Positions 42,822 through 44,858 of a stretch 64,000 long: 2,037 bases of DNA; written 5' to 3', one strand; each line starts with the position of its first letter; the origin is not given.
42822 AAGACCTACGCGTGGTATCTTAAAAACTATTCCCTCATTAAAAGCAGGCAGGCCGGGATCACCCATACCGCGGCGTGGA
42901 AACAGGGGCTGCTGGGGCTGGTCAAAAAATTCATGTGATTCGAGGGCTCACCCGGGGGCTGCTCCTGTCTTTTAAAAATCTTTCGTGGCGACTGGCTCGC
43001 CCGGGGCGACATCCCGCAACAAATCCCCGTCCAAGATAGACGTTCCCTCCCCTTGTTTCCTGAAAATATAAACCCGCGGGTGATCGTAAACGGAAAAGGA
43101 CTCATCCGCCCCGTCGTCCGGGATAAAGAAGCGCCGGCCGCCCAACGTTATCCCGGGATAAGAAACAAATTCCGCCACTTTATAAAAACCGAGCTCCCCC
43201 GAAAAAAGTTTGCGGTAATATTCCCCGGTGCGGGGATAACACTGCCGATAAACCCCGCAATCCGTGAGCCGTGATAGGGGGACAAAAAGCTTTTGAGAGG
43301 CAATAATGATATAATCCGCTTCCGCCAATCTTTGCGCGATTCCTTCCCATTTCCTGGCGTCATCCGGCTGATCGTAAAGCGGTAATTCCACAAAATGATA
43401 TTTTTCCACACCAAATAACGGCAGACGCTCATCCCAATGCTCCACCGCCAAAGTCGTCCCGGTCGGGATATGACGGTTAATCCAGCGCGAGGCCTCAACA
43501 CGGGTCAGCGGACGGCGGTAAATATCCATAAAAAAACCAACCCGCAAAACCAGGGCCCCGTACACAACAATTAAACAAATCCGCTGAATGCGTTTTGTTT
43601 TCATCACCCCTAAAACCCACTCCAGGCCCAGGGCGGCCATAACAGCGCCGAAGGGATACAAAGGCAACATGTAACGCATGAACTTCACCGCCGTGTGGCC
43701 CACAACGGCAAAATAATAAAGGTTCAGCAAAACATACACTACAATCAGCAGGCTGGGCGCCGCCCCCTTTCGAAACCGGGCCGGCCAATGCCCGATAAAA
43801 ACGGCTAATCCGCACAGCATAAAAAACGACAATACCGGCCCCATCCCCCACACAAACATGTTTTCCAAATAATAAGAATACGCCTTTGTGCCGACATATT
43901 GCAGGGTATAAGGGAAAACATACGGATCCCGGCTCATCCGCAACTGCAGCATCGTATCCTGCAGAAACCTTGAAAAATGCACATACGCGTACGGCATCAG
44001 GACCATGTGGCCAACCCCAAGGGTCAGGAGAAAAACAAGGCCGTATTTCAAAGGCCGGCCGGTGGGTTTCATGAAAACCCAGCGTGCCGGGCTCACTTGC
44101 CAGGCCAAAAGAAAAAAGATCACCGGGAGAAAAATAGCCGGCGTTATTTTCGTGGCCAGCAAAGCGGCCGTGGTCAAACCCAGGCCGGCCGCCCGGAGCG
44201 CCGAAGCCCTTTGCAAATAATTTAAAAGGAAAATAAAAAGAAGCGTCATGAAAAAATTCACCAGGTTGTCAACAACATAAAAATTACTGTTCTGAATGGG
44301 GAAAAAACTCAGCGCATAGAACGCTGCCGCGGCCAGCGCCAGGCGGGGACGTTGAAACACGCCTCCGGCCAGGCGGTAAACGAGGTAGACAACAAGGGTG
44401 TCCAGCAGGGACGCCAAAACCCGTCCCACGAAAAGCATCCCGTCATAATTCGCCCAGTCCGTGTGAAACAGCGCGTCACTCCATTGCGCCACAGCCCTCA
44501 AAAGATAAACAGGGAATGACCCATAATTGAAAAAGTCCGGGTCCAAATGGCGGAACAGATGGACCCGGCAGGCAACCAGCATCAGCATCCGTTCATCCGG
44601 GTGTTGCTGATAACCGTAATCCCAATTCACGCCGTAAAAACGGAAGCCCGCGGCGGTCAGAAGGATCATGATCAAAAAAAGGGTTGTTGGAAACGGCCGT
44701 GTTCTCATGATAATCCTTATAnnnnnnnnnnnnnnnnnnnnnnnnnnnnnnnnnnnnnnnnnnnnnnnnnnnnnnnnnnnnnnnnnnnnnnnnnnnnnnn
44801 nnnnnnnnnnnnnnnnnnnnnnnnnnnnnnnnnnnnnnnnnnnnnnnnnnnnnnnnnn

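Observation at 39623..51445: Lipid-carrier glycosylation cluster with three GT-C-like enzymes, two DPM1-like GT2s, a UbiA-type prenyl-phosphate sugar synthase, a flavoprotein and an SDR epimerase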

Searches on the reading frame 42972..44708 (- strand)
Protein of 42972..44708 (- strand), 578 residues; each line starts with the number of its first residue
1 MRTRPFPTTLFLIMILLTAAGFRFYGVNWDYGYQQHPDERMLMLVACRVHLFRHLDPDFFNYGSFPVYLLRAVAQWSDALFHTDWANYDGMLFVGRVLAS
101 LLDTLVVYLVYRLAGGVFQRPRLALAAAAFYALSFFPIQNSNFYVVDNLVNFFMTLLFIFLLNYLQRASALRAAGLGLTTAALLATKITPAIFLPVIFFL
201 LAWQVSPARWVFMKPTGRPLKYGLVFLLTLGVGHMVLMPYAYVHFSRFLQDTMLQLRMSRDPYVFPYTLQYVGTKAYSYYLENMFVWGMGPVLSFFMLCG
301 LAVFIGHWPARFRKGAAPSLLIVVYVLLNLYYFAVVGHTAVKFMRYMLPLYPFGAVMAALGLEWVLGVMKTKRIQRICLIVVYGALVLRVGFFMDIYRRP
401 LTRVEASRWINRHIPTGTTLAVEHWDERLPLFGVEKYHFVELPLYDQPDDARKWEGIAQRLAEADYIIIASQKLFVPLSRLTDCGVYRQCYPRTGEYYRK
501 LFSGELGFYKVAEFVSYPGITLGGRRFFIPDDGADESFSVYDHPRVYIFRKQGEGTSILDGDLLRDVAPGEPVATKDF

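Call 3: search_protein_families(library=pfam, proteins=[window:42972-44708:-], max_evalue=0.01)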
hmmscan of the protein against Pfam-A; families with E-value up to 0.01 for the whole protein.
window:42972-44708:- (578 aa): 1 family
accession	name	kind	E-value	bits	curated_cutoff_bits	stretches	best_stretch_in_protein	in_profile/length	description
PF02366.24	PMT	-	0.00079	19.5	22.7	1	96-245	86-241/245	Dolichyl-phosphate-mannose-protein mannosyltransferase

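Call 5: search_protein_families(library=ncbifam, proteins=[window:42972-44708:-], max_evalue=0.01)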
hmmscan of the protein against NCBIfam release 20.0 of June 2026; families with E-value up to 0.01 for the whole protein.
window:42972-44708:- (578 aa): 1 family
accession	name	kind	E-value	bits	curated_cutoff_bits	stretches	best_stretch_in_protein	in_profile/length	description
NF009784.2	PRK13279.1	equivalog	0.00063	18.5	567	1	95-210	83-201/539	lipid IV(A) 4-amino-4-deoxy-L-arabinosyltransferase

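Call 10: search_solved_structures(query=window:42972-44708:-, max_evalue=1)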
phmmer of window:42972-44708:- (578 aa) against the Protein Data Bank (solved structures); distinct sequences matched with E-value up to 1: 0.

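Call 19: find_homologous_proteins(query=window:42972-44708:-, max_evalue=0.00001)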
Query window:42972-44708:- (578 aa): 1054 proteins with E <= 0.00001 among 8000 candidates; the best 120 are listed.
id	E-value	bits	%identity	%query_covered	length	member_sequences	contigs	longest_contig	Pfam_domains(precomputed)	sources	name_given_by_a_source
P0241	0.0e+0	1221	91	100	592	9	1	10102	-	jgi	-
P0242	0.0e+0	1011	76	100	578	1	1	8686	PF13231.13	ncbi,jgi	ncbi:MAG: glycosyltransferase family 39 protein [Candidatus Omnitrophota bacterium]|jgi:hypothetical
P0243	7.3e-295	997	77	99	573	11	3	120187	-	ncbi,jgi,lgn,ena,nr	ncbi:MAG TPA: glycosyltransferase family 39 protein [Candidatus Omnitrophota bacterium]|nr:glycosylt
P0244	4.9e-283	958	74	96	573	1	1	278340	-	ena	-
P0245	1.6e-266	904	71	96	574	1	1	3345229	PF13231.13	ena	-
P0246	1.1e-236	805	65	96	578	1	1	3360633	PF13231.13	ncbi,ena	-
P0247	2.1e-164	567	48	94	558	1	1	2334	PF13231.13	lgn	-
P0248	9.0e-162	558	49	95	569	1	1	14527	PF13231.13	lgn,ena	-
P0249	4.8e-160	552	46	92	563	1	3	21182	PF13231.13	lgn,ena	-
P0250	3.8e-156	539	47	93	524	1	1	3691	PF02366.25,PF03901.24,PF13231.13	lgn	-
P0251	1.2e-155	538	47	93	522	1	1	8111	PF02366.25,PF03901.24,PF13231.13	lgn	-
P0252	2.6e-155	537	44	96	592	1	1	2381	PF13231.13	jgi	jgi:hypothetical protein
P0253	7.9e-155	535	47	93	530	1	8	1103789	-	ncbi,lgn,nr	ncbi:MAG: glycosyltransferase family 39 protein [Candidatus Roizmanbacteria bacterium]|nr:MAG: glyco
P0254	1.9e-154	534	47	94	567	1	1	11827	PF13231.13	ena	-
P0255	5.2e-154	532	46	93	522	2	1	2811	PF02366.25,PF03901.24,PF13231.13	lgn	-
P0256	4.6e-153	529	44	94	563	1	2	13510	PF02366.25,PF13231.13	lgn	-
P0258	4.0e-152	526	46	95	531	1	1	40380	PF13231.13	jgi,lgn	jgi:hypothetical protein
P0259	6.9e-151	522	45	94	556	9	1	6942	PF02366.25,PF13231.13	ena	-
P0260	1.8e-150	521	45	95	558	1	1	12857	PF13231.13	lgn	-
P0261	4.1e-150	519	44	93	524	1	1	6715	PF13231.13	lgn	-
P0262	5.3e-150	519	44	93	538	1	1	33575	PF02366.25,PF13231.13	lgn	-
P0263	1.3e-149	518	44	93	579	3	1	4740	PF02366.25,PF13231.13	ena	-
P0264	1.3e-149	518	46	94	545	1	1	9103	PF02366.25,PF13231.13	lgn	-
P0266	1.7e-149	517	46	93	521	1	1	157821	PF13231.13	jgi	jgi:hypothetical protein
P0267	2.0e-149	517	45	95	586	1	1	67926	PF02366.25,PF13231.13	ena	-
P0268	4.6e-149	516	46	91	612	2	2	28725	PF13231.13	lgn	-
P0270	1.0e-148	515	44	94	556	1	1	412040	PF13231.13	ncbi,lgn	-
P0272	1.7e-148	514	46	92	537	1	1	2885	PF02366.25,PF03901.24,PF13231.13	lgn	-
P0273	1.7e-148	514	45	94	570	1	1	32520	PF02366.25,PF13231.13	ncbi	-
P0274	1.8e-148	514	45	93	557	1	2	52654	PF02366.25,PF13231.13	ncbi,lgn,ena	-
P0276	2.6e-148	513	45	93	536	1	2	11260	PF13231.13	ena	-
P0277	3.2e-148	513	44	95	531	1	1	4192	PF03901.24,PF13231.13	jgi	-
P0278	3.9e-148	513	46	93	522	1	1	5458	PF02366.25,PF13231.13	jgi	jgi:hypothetical protein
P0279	5.3e-148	512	44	94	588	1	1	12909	PF02366.25,PF13231.13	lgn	-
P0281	1.0e-147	512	45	95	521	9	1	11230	PF13231.13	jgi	-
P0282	1.2e-147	511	44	96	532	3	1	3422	PF13231.13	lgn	-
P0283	1.3e-147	511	45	93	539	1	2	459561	PF13231.13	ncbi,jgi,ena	ncbi:MAG: glycosyltransferase family 39 protein [Patescibacteria group bacterium]|jgi:hypothetical p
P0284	2.1e-147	510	44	94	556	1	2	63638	PF02366.25,PF13231.13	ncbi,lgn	-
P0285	2.1e-147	510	45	92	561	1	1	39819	PF02366.25,PF13231.13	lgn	-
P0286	3.0e-147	510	43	95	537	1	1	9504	PF03901.24,PF13231.13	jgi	-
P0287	3.3e-147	510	44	92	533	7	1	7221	PF13231.13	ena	-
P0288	3.4e-147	510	44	94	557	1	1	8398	PF13231.13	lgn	-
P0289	3.5e-147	510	44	94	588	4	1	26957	PF02366.25,PF13231.13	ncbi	-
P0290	4.2e-147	509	44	93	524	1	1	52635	PF13231.13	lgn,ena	-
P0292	5.7e-147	509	44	93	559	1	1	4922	PF13231.13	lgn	-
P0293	9.3e-147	508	45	93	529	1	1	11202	PF13231.13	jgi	jgi:hypothetical protein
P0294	1.0e-146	508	45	94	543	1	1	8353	PF13231.13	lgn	-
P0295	1.2e-146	508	45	94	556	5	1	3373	PF02366.25,PF13231.13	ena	-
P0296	1.6e-146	508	46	94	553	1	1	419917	PF13231.13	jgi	jgi:hypothetical protein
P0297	1.8e-146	507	45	92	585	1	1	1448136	PF02366.25,PF13231.13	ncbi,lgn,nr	ncbi:glycosyltransferase family 39 protein [Candidatus Roizmanbacteria bacterium]|nr:MAG: glycosyltr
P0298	3.5e-146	506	45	94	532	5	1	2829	PF13231.13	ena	-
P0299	3.7e-146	506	44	95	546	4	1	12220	PF13231.13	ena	-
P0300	4.2e-146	506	45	93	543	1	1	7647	PF13231.13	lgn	-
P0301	5.3e-146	506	44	95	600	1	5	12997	PF13231.13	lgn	-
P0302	7.3e-146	505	46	92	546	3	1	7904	PF13231.13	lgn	-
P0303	9.5e-146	505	45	91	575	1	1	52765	PF02366.25,PF13231.13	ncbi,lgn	-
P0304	1.1e-145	505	43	94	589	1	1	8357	PF02366.25,PF13231.13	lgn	-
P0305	1.2e-145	505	45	93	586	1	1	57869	PF13231.13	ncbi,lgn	-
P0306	2.4e-145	504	47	93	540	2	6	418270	PF03901.24,PF13231.13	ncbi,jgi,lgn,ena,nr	ncbi:hypothetical protein GYA28_03145 [Candidatus Roizmanbacteria bacterium]|nr:hypothetical protein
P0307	3.0e-145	503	45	93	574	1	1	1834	PF02366.25,PF13231.13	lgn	-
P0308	3.0e-145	503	45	91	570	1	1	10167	PF13231.13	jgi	-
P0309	3.2e-145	503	45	94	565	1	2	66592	PF02366.25,PF13231.13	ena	-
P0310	3.6e-145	503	44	93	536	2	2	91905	PF13231.13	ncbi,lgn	-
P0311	4.8e-145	503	46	94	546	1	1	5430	PF13231.13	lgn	-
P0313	9.0e-145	502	45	93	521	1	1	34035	PF13231.13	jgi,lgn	jgi:hypothetical protein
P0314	9.9e-145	502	45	93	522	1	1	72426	PF02366.25,PF03901.24,PF13231.13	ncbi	-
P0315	1.2e-144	501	43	95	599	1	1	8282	PF13231.13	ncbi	-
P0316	2.2e-144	500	42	93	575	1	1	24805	PF13231.13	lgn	-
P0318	3.2e-144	500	44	91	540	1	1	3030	PF13231.13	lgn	-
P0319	4.4e-144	499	44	93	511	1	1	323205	PF13231.13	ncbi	-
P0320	5.0e-144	499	45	92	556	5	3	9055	PF02366.25,PF13231.13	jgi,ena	-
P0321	5.7e-144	499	45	93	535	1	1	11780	PF02366.25,PF03901.24,PF13231.13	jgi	-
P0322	7.1e-144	499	44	93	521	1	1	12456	PF13231.13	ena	-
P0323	8.3e-144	499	43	93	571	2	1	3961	PF13231.13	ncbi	-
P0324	8.9e-144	498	44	93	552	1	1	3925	PF02366.25,PF13231.13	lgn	-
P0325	9.8e-144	498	43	94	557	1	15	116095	PF13231.13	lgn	-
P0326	1.0e-143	498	44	92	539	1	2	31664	PF13231.13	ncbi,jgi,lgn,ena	-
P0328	1.6e-143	498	44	94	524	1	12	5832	PF13231.13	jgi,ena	-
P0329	2.3e-143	497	46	91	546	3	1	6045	PF13231.13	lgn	-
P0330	3.3e-143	497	43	93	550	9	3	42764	PF13231.13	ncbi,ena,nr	ncbi:hypothetical protein A2859_01220 [Candidatus Roizmanbacteria bacterium RIFCSPHIGHO2_01_FULL_37_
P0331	3.9e-143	496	46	94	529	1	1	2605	PF13231.13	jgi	jgi:hypothetical protein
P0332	3.9e-143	496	45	92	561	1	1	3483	PF13231.13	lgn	-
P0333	4.0e-143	496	44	93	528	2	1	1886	PF13231.13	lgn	-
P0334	4.9e-143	496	46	93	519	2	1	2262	PF13231.13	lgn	-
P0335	7.4e-143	495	46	91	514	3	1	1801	PF03901.24,PF13231.13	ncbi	-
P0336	9.1e-143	495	44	93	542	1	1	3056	PF13231.13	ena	-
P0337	1.4e-142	495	43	93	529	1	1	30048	PF02366.25,PF13231.13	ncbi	ncbi:MAG: glycosyltransferase family 39 protein [Patescibacteria group bacterium]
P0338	1.6e-142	494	43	95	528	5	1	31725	PF13231.13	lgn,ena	-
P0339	2.5e-142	494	43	94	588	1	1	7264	PF02366.25,PF13231.13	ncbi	-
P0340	2.9e-142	493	43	92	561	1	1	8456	PF13231.13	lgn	-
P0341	3.7e-142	493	43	93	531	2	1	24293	PF13231.13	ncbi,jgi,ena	ncbi:MAG: glycosyltransferase family 39 protein [Patescibacteria group bacterium]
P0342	4.7e-142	493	44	94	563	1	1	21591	PF02366.25,PF13231.13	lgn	-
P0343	5.5e-142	493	43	95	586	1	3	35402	PF13231.13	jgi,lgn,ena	-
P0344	6.6e-142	492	47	92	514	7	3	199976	PF03901.24,PF13231.13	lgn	-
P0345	8.9e-142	492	44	93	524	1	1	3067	PF13231.13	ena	-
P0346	9.8e-142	492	44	91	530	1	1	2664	PF02366.25,PF13231.13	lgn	-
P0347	9.9e-142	492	43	94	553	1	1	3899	PF03901.24,PF13231.13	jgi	jgi:hypothetical protein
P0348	1.0e-141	492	44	94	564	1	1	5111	PF13231.13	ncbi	ncbi:MAG: glycosyltransferase family 39 protein [Microgenomates group bacterium]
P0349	1.0e-141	492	44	92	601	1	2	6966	PF13231.13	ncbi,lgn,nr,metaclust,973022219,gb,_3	ncbi:MAG: tetratricopeptide TPR_4 [Microgenomates bacterium 39_6]|nr:MAG: tetratricopeptide TPR_4 [M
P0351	1.3e-141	491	43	94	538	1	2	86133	PF13231.13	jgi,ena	-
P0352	1.8e-141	491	42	93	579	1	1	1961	PF13231.13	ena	-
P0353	2.1e-141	491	45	94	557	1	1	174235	PF13231.13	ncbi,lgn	-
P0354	2.8e-141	490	45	94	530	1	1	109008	PF13231.13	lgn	-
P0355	3.6e-141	490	44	93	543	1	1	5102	PF13231.13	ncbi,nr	ncbi:MAG: tetratricopeptide TPR_4 [uncultured bacterium]|nr:MAG: tetratricopeptide TPR_4 [uncultured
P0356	5.5e-141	489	44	96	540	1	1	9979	PF02366.25,PF03901.24,PF13231.13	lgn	-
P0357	5.7e-141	489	44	94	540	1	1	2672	PF13231.13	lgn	-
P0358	1.1e-140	488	45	93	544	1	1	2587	PF13231.13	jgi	jgi:hypothetical protein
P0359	1.3e-140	488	43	93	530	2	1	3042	PF13231.13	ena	-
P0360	1.4e-140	488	43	93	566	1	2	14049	PF02366.25,PF13231.13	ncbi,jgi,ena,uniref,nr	ncbi:MAG: Glycosyl transferase family 39 [Candidatus Roizmanbacteria bacterium GW2011_GWA2_35_8]|uni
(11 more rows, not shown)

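Call 32: search_solved_structures(query=A3, max_evalue=1)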
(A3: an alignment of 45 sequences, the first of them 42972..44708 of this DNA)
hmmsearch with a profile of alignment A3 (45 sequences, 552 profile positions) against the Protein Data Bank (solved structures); distinct sequences matched with E-value up to 1: 0.

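Call 49: predict_structure(alignment_id=A3)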
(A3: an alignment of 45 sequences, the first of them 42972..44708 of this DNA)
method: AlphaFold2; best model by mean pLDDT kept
length: 578 residues; sequences in the alignment: 45
mean_pLDDT: 87.5   pTM: 0.89
mean pLDDT of the five models: 87.5, 86.0, 86.0, 84.7, 84.7
residues with pLDDT >= 90: 337; 70-90: 193; 50-70: 23; < 50: 25
segments of 3 or more residues with pLDDT < 50: 556-578
pLDDT, mean of each block of 10 residues (from residue 1): 81 97 89 80 86 75 85 94 93 93 97 95 97 88 84 97 95 98 93 95 86 86 97 93 90 84 79 83 88 97 91 81 95 86 79 98 96 97 95 84 92 97 88 94 92 96 95 80 90 94 95 89 86 62 80 60 44 33
secondary structure, 60 per line:
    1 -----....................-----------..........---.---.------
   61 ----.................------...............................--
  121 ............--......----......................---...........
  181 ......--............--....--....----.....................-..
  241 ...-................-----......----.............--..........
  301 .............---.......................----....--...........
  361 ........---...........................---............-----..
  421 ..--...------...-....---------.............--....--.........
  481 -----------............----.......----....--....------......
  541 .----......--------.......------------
elements in order: H6-25 H37-46 H65-81 H88-118 H121-132 H135-140 H145-166 H170-186 H189-200 E203-206 E209-212 H217-237 H239-243 H245-260 H266-271 H276-288 H291-313 H317-339 H344-347 H350-368 H372-398 H402-413 E419-422 E438-441 H451-463 E466-469 H472-480 H492-503 E508-514 E519-522 E525-528 H535-541 E546-551 H560-566

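Call 53: fold_search(model_id=the predicted structure, library=pdb)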
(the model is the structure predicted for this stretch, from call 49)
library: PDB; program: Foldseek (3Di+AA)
matches with E <= 10: 363; with E <= 0.001: 17
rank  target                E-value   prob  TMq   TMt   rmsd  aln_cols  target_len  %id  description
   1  8age_A                5.1e-08  1.00  0.45  0.41  13.0       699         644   13  Structure of yeast oligosaccharylransferase complex with acceptor peptide bound (released 2022-12-07)
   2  7oci_F                1.1e-07  1.00  0.47  0.44  15.3       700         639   12  Cryo-EM structure of yeast Ost6p containing oligosaccharyltransferase complex (released 2022-02-16)
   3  7e9s_A                1.8e-07  1.00  0.51  0.36  13.6       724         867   13  Archaeal oligosaccharyltransferase AglB from Archaeoglobus fulgidus in complex with an inhibitory peptide and a dolich (released 2021-09-08)
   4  6ezn_F                1.9e-07  1.00  0.44  0.40  15.3       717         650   13  Cryo-EM structure of the yeast oligosaccharyltransferase (OST) complex (released 2018-01-17)
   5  8agc_A                5.2e-07  1.00  0.44  0.38  15.7       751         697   13  Structure of yeast oligosaccharylransferase complex with lipid-linked oligosaccharide and non-acceptor peptide bound (released 2022-12-07)
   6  6c26_A                8.2e-07  1.00  0.46  0.42  17.3       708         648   13  The Cryo-EM structure of a eukaryotic oligosaccharyl transferase complex (released 2018-01-31)
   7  8b6l_I                1.7e-06  1.00  0.43  0.38  15.4       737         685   13  Subtomogram average of the human Sec61-TRAP-OSTA-translocon (released 2022-12-07)
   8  8pn9_A                2.2e-06  1.00  0.49  0.45  10.5       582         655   15  Structure of human oligosaccharyltransferase OST-A complex bound to NGI-1 (released 2024-05-08)
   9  9s6t_A                4.8e-06  1.00  0.47  0.54   8.6       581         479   12  Ternary cryo-EM structure of chicken ALG12 with Dol25-PP-GlcNAc2Man7, Dol25-P-Man, and Fab (released 2026-03-18)
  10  6s7o_A                5.2e-06  1.00  0.45  0.41  13.1       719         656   12  Cryo-EM structure of human oligosaccharyltransferase complex OST-A (released 2019-12-18)
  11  6s7t_A                2.5e-05  1.00  0.46  0.40  14.7       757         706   12  Cryo-EM structure of human oligosaccharyltransferase complex OST-B (released 2019-12-18)
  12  9s6s_A                3.3e-05  1.00  0.43  0.45  10.9       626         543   13  Ternary cryo-EM structure of human ALG9 with Dol25-PP-GlcNAc2Man6, Dol25-P-Man and Fab (released 2026-03-18)
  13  9s6u_A                4.5e-05  1.00  0.44  0.46  10.4       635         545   11  Ternary cryo-EM structure of human ALG9 with Dol25-PP-GlcNAc2Man8, Dol25-P-Man and Fab (released 2026-03-18)
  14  9i5k_A                8.4e-05  1.00  0.45  0.52   7.5       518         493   14  Structure of the Chaetomium thermophilum Pmt4 homodimer (C2 symmetry) (released 2025-12-24)
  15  6wby                  4.2e-04  1.00  0.41  0.22  11.7       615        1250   14  Single-Particle Cryo-EM Structure of Arabinofuranosyltransferase AftD from Mycobacteria, Mutant R1389S Class 2 (released 2020-05-13)
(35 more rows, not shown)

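Call 60: find_encoding_contigs(protein=P0245, flank=10000, max_places=1)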
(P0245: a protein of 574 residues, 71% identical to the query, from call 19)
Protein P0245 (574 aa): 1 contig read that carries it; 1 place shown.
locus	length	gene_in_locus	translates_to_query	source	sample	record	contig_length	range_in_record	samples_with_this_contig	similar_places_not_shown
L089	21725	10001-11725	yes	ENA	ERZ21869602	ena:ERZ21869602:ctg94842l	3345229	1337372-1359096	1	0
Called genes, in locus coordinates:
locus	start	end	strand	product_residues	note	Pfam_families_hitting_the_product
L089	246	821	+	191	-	-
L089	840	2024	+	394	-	PF00142:Fer4_NifH (weak), PF01656:CbiA, PF02374:ArsA_ATPase (weak), PF06564:CBP_BcsQ, PF09140:MipZ, PF10609:ParA, PF13614:AAA_31, PF16561:AMPK1_CBM, +1 more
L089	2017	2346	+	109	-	PF09685:MamF_MmsF (weak)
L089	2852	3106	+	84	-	-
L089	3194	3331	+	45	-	-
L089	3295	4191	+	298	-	PF01040:UbiA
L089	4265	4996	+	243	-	PF00535:Glycos_transf_2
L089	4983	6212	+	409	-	PF00657:Lipase_GDSL (faint), PF13472:Lipase_GDSL_2 (weak)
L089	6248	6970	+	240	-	PF00535:Glycos_transf_2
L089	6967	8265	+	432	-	PF01593:Amino_oxidase, PF13450:NAD_binding_8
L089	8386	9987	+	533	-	-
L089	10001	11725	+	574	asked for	PF13231:PMT_2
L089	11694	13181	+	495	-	-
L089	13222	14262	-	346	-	PF01073:3Beta_HSD, PF01370:Epimerase, PF02719:Polysacc_synt_2, PF04321:RmlD_sub_bind, PF13460:NAD_binding_10, PF16363:GDP_Man_Dehyd, PF07993:NAD_binding_4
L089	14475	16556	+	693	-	PF10060:DUF2298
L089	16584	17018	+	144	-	-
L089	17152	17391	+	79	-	-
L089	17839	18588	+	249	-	-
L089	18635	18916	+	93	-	-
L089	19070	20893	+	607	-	PF01564:Spermine_synth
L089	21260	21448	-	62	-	-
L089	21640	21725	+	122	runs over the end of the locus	-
